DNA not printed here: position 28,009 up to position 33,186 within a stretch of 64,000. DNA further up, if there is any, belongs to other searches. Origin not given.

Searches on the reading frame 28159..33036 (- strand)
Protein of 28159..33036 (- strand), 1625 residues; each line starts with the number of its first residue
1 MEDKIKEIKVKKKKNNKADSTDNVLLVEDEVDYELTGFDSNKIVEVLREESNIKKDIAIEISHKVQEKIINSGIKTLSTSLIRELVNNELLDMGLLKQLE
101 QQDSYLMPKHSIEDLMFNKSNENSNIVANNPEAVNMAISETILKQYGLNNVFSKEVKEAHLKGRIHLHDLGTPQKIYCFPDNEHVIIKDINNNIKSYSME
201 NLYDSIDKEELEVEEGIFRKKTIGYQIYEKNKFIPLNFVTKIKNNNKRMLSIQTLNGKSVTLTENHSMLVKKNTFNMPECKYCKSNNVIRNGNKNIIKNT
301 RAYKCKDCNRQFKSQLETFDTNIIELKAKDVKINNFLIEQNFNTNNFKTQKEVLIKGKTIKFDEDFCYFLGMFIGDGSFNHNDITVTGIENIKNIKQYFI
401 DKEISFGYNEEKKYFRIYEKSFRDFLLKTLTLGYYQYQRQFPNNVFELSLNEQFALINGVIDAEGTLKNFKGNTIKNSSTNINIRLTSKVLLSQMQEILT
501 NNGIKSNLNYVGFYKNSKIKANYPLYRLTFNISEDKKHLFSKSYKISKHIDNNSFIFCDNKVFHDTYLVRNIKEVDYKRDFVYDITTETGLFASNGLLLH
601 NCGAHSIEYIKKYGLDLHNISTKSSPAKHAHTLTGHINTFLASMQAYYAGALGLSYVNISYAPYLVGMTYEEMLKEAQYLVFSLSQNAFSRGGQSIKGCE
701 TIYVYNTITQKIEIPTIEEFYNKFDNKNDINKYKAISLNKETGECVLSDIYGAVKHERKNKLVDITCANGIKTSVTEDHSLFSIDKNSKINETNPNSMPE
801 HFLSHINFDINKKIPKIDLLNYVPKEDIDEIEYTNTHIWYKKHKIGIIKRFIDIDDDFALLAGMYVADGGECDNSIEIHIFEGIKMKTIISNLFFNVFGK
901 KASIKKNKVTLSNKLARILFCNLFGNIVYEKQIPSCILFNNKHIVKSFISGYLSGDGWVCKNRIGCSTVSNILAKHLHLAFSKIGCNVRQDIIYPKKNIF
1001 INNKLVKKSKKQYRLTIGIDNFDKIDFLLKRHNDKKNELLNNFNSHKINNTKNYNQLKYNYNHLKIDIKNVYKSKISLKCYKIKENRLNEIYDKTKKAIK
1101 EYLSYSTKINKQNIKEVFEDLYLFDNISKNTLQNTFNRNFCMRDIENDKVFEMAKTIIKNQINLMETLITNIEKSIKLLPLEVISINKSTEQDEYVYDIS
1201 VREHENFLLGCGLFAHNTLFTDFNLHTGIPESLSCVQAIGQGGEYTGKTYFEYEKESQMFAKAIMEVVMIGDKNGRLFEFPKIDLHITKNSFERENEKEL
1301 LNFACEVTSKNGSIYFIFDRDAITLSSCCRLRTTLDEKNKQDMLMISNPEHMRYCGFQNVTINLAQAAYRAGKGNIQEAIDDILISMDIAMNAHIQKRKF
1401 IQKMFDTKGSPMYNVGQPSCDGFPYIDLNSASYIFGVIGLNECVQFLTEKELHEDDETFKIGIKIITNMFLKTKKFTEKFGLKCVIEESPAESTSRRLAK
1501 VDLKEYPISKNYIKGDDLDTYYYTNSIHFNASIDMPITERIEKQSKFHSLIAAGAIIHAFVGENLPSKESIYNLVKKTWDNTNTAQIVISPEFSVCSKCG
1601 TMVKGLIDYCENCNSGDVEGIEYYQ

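Call 37: search_protein_families(library=phrogs, proteins=[window:28159-33036:-], max_evalue=0.00001)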
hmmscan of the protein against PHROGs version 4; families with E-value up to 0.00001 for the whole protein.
window:28159-33036:- (1625 aa): 2 families
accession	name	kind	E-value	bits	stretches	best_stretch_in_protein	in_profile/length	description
phrog_487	-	moron, auxiliary metabolic gene and host takeover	7.6e-32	111.3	1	1254-1621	307-680/718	NrdD-like anaerobic ribonucleotide reductase large subunit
phrog_4218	-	DNA, RNA and nucleotide metabolism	9.1e-20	72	1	1360-1620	38-302/333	anaerobic ribonucleoside reductase large subunit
